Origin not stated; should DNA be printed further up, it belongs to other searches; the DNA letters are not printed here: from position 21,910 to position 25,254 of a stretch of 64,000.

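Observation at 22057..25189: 1015-aa HTH + GlmL-like actin-fold ATPase + barrel-sandwich-repeat fusion heading the KDO (kdsA-kdsD-kdsC-valS) operon, with AT-rich quasi-palindromic operator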

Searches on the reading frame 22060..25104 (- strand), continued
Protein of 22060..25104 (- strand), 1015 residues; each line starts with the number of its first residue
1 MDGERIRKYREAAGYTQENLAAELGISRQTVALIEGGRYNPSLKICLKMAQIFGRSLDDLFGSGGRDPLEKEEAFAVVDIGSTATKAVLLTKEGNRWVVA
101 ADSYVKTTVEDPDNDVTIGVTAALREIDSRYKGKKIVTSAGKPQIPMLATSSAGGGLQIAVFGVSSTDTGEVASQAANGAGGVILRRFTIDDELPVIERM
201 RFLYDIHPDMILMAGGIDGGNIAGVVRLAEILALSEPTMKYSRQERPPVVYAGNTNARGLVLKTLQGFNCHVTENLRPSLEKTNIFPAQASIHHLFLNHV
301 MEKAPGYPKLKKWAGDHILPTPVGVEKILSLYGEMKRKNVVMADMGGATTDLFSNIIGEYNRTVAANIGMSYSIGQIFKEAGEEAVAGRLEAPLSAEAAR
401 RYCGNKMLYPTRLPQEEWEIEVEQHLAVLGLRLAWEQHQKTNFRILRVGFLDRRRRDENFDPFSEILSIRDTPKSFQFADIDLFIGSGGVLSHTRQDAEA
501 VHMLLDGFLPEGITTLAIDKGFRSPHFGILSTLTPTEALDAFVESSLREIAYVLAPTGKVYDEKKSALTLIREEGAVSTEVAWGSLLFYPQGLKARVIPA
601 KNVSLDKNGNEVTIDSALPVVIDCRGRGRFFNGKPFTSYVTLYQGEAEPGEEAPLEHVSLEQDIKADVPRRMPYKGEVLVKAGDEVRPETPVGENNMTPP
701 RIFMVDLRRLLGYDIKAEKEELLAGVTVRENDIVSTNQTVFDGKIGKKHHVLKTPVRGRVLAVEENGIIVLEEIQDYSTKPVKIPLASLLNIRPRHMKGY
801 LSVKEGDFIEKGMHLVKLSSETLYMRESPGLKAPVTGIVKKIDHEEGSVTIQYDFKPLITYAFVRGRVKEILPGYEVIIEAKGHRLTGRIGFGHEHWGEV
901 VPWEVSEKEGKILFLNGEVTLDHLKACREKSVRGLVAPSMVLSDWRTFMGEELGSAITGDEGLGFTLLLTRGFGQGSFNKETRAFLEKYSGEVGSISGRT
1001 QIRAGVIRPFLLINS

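Call 14: find_encoding_contigs(protein=P0010, flank=8000, max_places=2)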
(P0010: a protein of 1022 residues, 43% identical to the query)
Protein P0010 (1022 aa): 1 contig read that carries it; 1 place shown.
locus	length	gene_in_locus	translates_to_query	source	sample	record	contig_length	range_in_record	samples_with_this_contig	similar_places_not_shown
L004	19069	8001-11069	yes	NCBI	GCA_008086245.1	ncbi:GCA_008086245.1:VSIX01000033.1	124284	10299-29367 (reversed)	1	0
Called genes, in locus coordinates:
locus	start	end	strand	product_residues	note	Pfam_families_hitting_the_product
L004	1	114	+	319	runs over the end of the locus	PF00389:2-Hacid_dh, PF02826:2-Hacid_dh_C, PF03446:NAD_binding_2 (weak), PF07991:KARI_N (weak)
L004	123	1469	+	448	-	PF03448:MgtE_N, PF00571:CBS, PF01769:MgtE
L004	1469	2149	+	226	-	PF11967:RecO_N, PF02565:RecO_C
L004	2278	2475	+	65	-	-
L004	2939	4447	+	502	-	PF02386:TrkH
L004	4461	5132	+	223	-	PF02254:TrkA_N, PF03435:Sacchrp_dh_NADP (weak), PF02080:TrkA_C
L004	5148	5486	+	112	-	PF06089:Asparaginase_II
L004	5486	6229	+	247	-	PF01252:Peptidase_A8 (weak)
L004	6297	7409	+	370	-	PF04015:DUF362, PF00037:Fer4, PF12837:Fer4_6 (weak), PF12838:Fer4_7, PF13187:Fer4_9, PF13237:Fer4_10, PF00037:Fer4, PF12837:Fer4_6 (weak), +7 more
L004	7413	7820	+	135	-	PF00156:Pribosyltran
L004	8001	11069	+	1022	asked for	PF01381:HTH_3, PF12844:HTH_19, PF13443:HTH_26 (weak), PF13560:HTH_31 (weak), PF01968:Hydantoinase_A (faint), PF13941:MutL, PF05896:NQRA_N (faint), PF13375:RnfC_N (faint), +1 more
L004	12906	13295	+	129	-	PF00072:Response_reg (weak)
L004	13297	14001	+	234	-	PF00072:Response_reg, PF07719:TPR_2 (faint), PF13181:TPR_8 (faint), PF25063:ARM_TT21_C (weak), PF13414:TPR_11 (faint), PF00515:TPR_1 (weak)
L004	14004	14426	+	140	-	PF02254:TrkA_N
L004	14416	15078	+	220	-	PF02254:TrkA_N, PF02080:TrkA_C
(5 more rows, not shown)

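Call 15: find_encoding_contigs(protein=P0008, flank=8000, max_places=2)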
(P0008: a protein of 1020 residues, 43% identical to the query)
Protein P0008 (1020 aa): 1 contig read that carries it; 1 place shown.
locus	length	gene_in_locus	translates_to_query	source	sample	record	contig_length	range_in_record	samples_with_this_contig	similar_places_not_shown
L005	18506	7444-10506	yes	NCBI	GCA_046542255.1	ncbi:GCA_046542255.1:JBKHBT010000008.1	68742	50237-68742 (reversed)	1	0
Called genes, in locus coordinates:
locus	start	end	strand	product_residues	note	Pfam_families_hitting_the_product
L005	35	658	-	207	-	-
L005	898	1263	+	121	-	PF02579:Nitro_FeMo-Co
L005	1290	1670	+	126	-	-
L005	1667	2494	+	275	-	PF01656:CbiA, PF10609:ParA (weak), PF13614:AAA_31 (weak), PF12838:Fer4_7 (faint), PF13484:Fer4_16 (faint), PF12837:Fer4_6 (faint), PF14697:Fer4_21 (weak), PF00037:Fer4 (weak), +2 more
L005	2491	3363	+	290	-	PF01656:CbiA, PF10609:ParA (faint), PF13614:AAA_31 (faint), PF12838:Fer4_7 (faint), PF00037:Fer4 (weak), PF12837:Fer4_6 (weak), PF14697:Fer4_21, PF00037:Fer4 (weak), +2 more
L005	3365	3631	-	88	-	-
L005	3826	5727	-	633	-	-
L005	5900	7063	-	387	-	PF13426:PAS_9 (faint), PF00989:PAS, PF13188:PAS_8 (weak), PF08447:PAS_3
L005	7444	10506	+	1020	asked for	PF01381:HTH_3, PF12844:HTH_19 (weak), PF01968:Hydantoinase_A (faint), PF13941:MutL, PF05896:NQRA_N (faint), PF13375:RnfC_N (faint)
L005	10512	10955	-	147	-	PF09912:DUF2141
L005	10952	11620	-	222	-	-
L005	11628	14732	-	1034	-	PF00873:ACR_tran, PF02355:SecD_SecF_C (weak)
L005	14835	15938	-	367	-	PF01103:Omp85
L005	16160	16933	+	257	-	-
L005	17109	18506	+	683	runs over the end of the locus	PF03190:Thioredox_DsbH, PF13899:Thioredoxin_7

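Call 16: find_encoding_contigs(protein=P0036, flank=6000, max_places=1)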
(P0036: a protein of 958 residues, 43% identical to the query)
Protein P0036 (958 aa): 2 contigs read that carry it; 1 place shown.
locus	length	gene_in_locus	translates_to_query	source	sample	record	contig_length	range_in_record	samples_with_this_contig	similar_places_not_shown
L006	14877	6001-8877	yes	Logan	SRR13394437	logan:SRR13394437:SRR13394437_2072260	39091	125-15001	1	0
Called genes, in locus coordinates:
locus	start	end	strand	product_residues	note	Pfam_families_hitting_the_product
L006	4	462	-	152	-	-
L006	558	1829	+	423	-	PF00089:Trypsin, PF13365:Trypsin_2, PF13424:TPR_12 (weak), PF13414:TPR_11, PF14559:TPR_19 (weak), PF00515:TPR_1 (weak), PF07719:TPR_2 (weak), PF13371:TPR_9 (weak), +12 more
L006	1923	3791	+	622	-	-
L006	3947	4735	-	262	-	PF09233:Endonuc-EcoRV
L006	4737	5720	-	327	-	PF02086:MethyltransfD12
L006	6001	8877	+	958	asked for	PF13941:MutL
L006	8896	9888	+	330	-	PF01370:Epimerase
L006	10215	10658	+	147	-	PF00583:Acetyltransf_1 (weak), PF13673:Acetyltransf_10 (weak), PF13508:Acetyltransf_7 (weak)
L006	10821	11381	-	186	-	PF01844:HNH (weak), PF14279:HNH_5 (weak)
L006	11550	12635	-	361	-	-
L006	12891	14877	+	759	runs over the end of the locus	PF13620:CarboxypepD_reg, PF13715:CarbopepD_reg_2, PF07715:Plug (weak)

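Call 17: find_encoding_contigs(protein=P0062, flank=6000, max_places=1)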
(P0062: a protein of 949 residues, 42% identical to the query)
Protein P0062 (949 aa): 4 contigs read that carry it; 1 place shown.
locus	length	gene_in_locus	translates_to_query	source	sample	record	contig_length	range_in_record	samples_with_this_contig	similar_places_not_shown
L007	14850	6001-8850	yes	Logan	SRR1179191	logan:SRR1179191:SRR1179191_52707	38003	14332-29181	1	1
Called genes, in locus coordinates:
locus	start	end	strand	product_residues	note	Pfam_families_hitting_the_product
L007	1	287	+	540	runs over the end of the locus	PF00359:PTS_EIIA_2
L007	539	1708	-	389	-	PF20706:GT4-conflict, PF00534:Glycos_transf_1, PF13692:Glyco_trans_1_4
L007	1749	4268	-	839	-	PF01364:Peptidase_C25 (faint)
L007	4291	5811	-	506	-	PF00221:Lyase_aromatic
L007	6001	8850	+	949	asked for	PF01968:Hydantoinase_A (faint), PF13941:MutL, PF25984:BSH_YknX (faint)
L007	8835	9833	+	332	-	PF04055:Radical_SAM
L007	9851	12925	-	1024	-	PF00873:ACR_tran, PF02355:SecD_SecF_C (weak)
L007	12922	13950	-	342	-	PF25984:BSH_YknX (weak), PF25881:HH_YBHG (faint), PF25954:Beta-barrel_RND_2 (weak), PF25989:YknX_C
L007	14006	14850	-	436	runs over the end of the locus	PF02321:OEP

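Call 18: find_encoding_contigs(protein=P0117, flank=6000, max_places=1)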
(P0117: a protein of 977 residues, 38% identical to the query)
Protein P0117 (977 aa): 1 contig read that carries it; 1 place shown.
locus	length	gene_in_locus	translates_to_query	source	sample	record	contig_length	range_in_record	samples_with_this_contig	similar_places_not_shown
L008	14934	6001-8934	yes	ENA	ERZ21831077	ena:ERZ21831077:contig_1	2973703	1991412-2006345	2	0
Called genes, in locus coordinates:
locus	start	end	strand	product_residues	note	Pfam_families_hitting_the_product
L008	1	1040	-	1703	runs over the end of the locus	PF08126:Propeptide_C25, PF01364:Peptidase_C25, PF21471:Reelin_subrepeat-B (faint)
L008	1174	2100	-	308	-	-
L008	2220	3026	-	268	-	PF00702:Hydrolase, PF13344:Hydrolase_6, PF13419:HAD_2 (weak), PF13242:Hydrolase_like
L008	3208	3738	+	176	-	PF08843:AbiEii (weak), PF14907:NTP_transf_5 (weak)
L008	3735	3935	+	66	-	-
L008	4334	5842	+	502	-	-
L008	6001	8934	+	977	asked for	PF13941:MutL, PF13375:RnfC_N (faint), PF05896:NQRA_N (faint)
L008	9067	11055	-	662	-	PF26550:Tricorn_2nd, PF00930:DPPIV_N (faint), PF07676:PD40, PF26549:Tricorn_N, PF07676:PD40 (weak), PF26549:Tricorn_N (weak), PF01738:DLH (faint), PF00326:Peptidase_S9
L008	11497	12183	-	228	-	PF17761:DUF1016_N (weak), PF06250:YhcG_C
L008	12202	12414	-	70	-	PF17761:DUF1016_N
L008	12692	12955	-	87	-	PF05016:ParE_toxin, PF15781:ParE-like_toxin (weak)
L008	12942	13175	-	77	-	PF22180:RH3_dom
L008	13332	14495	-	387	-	PF13173:AAA_14, PF13635:DUF4143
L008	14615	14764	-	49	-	PF21748:UPF0150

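Call 19: find_encoding_contigs(protein=P0013, flank=6000, max_places=1)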
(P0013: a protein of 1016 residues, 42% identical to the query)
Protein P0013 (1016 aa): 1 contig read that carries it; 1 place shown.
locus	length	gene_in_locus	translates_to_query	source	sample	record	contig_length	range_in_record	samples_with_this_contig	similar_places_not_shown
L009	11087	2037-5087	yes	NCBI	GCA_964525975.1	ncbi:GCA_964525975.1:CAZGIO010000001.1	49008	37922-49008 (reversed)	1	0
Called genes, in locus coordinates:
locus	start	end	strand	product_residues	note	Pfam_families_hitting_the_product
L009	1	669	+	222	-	?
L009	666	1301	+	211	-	PF04263:TPK_catalytic, PF04265:TPK_B1_binding (weak)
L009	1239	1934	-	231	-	PF00702:Hydrolase (faint), PF13419:HAD_2, PF13242:Hydrolase_like (weak)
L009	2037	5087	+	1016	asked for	PF01381:HTH_3, PF12844:HTH_19 (faint), PF13443:HTH_26 (weak), PF13941:MutL, PF13375:RnfC_N (faint)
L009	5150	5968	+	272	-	PF00793:DAHP_synth_1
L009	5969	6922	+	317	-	PF13580:SIS_2 (faint), PF01380:SIS, PF00571:CBS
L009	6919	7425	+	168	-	PF00702:Hydrolase (faint), PF08282:Hydrolase_3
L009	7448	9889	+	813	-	PF00133:tRNA-synt_1, PF09334:tRNA-synt_1g, PF13603:tRNA-synt_1_2 (weak), PF08264:Anticodon_1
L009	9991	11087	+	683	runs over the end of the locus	PF27051:TamB_N (weak)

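Call 35: find_related_loci(query=A2, collection=metagenome_contigs, flank=4000)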
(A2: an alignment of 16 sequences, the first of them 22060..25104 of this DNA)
Query A2 (1015 aa) in metagenome_contigs; peptide patterns used: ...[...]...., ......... (x = any residue, [..] = any of these).
600 stretches matched a pattern (row limit reached: there are more); 596 encode a relative of the query (tblastn E <= 1e-3); the best 80 are kept; 80 distinct loci.
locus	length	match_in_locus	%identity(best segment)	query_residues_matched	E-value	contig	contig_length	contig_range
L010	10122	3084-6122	86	1-1014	0e+0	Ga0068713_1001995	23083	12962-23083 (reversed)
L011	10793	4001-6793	42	77-1013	0e+0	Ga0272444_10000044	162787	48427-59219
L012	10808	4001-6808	40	69-1013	0e+0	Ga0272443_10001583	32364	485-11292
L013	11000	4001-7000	37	45-1014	0e+0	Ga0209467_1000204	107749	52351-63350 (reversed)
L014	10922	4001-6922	35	68-1014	1e-174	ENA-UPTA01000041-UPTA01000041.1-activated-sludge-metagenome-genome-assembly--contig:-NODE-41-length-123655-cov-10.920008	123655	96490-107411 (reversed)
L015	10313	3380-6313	35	77-1013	1e-171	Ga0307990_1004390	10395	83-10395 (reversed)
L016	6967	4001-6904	35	69-1013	2e-171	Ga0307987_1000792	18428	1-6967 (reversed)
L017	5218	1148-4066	36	63-1013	2e-172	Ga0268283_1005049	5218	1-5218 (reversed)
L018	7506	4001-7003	35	73-1013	6e-168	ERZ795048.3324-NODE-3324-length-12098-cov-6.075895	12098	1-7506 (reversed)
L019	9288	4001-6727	36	73-1014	3e-165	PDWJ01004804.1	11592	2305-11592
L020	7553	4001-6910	35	64-1015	4e-162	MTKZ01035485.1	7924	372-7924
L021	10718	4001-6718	35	77-1012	2e-156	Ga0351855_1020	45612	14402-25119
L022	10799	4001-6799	34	75-1008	9e-150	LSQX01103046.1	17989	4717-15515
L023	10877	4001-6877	34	72-1013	3e-145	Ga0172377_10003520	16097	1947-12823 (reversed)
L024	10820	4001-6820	33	69-1008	2e-146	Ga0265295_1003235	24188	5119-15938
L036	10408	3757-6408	36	79-1015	2e-103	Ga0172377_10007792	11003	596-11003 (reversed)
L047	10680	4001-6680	36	69-1015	9e-99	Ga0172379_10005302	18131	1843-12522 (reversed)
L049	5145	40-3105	40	69-1015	1e-98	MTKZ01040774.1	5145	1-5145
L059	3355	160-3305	39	79-1015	1e-99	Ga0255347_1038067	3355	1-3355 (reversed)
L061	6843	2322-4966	37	79-1015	6e-97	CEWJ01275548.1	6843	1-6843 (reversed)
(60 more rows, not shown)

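Call 42: predict_structure(alignment_id=A1)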
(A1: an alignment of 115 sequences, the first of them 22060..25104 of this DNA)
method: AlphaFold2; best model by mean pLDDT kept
length: 1015 residues; sequences in the alignment: 115
mean_pLDDT: 89.1   pTM: 0.84
mean pLDDT of the five models: 89.1, 88.6, 88.3, 87.8, 87.7
residues with pLDDT >= 90: 582; 70-90: 390; 50-70: 36; < 50: 7
segments of 3 or more residues with pLDDT < 50: 453-455
pLDDT, mean of each block of 10 residues (from residue 1): 84 94 91 79 87 84 61 91 91 89 83 83 94 88 91 76 91 87 85 85 87 89 87 88 86 90 92 93 87 81 83 82 89 88 93 90 89 94 96 93 94 92 98 94 72 57 84 86 95 96 98 96 94 90 95 89 86 78 95 93 79 94 93 94 85 86 94 92 96 88 85 82 90 91 91 91 84 84 91 90 90 87 82 89 93 85 96 93 96 96 97 97 97 97 95 90 94 95 96 96 81 91
secondary structure, 60 per line:
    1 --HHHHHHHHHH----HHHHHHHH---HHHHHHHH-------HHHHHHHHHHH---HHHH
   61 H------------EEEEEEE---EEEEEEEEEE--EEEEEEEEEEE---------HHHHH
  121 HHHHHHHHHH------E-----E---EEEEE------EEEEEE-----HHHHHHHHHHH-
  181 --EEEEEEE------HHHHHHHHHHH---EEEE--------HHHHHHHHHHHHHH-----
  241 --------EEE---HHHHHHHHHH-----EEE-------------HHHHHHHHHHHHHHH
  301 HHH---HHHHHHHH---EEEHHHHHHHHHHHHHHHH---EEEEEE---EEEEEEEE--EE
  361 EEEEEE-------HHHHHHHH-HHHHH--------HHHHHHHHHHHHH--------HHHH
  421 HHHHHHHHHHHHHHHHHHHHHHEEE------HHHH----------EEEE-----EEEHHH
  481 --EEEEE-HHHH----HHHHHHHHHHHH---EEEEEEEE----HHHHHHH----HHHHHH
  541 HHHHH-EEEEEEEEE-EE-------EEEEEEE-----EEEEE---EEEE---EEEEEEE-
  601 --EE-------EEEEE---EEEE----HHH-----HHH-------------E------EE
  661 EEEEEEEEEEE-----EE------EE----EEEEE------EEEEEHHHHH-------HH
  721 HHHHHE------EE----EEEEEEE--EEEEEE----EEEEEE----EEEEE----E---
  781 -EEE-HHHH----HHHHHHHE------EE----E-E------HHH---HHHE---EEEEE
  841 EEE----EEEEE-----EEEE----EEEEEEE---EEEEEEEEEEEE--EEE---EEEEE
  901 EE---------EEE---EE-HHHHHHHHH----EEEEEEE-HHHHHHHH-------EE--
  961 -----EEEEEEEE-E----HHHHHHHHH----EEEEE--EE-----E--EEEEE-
elements in order (helices of 4 or more, strands of 3 or more residues): H3-12 H17-24 H28-35 H43-53 H57-61 E74-80 E84-93 E96-106 H116-130 E147-151 E158-163 H169-179 E183-189 H196-206 E210-213 H222-235 E249-251 H255-264 E270-272 H286-303 H307-314 E318-320 H321-336 E340-345 E349-356 E359-366 H374-381 H383-387 H396-408 H417-442 E443-445 H452-455 E466-469 E475-477 E483-487 H489-492 H497-508 E512-519 H524-530 H535-545 E547-555 E566-572 E578-582 E586-589 E593-599 E612-616 E620-623 E659-671 E691-695 E702-706 H707-711 H719-725 E739-745 E748-753 E758-763 E768-772 E782-784 H786-789 H794-800 E836-843 E848-852 E858-861 E866-872 E876-887 E890-892 E896-902 E912-914 H921-929 E934-940 H942-949 E966-973 H980-988 E993-997 E1010-1014

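Call 46: fold_search(model_id=the predicted structure, library=pdb)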
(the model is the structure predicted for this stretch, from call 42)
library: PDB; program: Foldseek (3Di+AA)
matches with E <= 10: 1847; with E <= 0.001: 157
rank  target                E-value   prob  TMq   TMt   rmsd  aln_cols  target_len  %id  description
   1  5l9w_B                9.8e-09  1.00  0.20  0.27  30.9       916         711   12  Crystal structure of the Apc core complex (released 2017-01-18)
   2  5l9w_b                1.2e-08  1.00  0.20  0.29  31.7       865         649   11  Crystal structure of the Apc core complex (released 2017-01-18)
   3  5svc_B                5.1e-08  1.00  0.20  0.27  13.1       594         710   11  Mechanism of ATP-Dependent Acetone Carboxylation, Acetone Carboxylase nucleotide-free structure (released 2017-08-09)
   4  9h03_A                5.4e-08  1.00  0.18  0.15  32.2       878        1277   10  NMHase, dihydrouridine, 2.1A, CC_mask=0.7859 (released 2025-10-15)
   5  5m45_B                1.5e-07  1.00  0.22  0.29  13.2       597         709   10  Structure of Acetone Carboxylase purified from Xanthobacter autotrophicus (released 2017-08-09)
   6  4a2b                  1.2e-06  1.00  0.18  0.43  14.6       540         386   12  Thermotoga maritima FtsA with ATP gamma S (released 2012-04-25)
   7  1e4f                  1.5e-06  1.00  0.18  0.41  13.6       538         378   11  FtsA (apo form) from Thermotoga maritima (released 2000-10-18)
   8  1e4g                  2.2e-06  1.00  0.17  0.40  15.9       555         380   12  FtsA (ATP-bound form) from Thermotoga maritima (released 2000-10-18)
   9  5svb_B                3.5e-06  1.00  0.19  0.25  17.7       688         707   11  Mechanism of ATP-Dependent Acetone Carboxylation, Acetone Carboxylase AMP bound structure (released 2017-08-09)
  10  5hty                  4.7e-06  1.00  0.17  0.34  14.5       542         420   12  Sugar kinases from Synechococcus elongatus PCC7942-D221A (released 2016-06-08)
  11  5eox_B                4.9e-06  1.00  0.16  0.39  14.9       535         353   13  Pseudomonas aeruginosa PilM bound to ADP (released 2016-04-27)
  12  1x9j_A                8.1e-06  0.99  0.14  0.31  17.3       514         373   10  Structure of butyrate kinase 2 reveals both open- and citrate-induced closed conformations: implications for substrate (released 2005-08-30)
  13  5mb9_B                1.0e-05  0.97  0.14  0.25  19.7       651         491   10  Crystal structure of the eukaryotic ribosome associated complex (RAC), a unique Hsp70/Hsp40 pair (released 2016-12-28)
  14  5eq6_A                1.1e-05  1.00  0.17  0.40  14.4       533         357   12  Pseudomonas aeruginosa PilM bound to AMP-PNP (released 2016-04-27)
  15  5eoy_B                1.1e-05  1.00  0.16  0.38  15.3       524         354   14  Pseudomonas aeruginosa SeMet-PilM bound to ADP (released 2016-04-27)
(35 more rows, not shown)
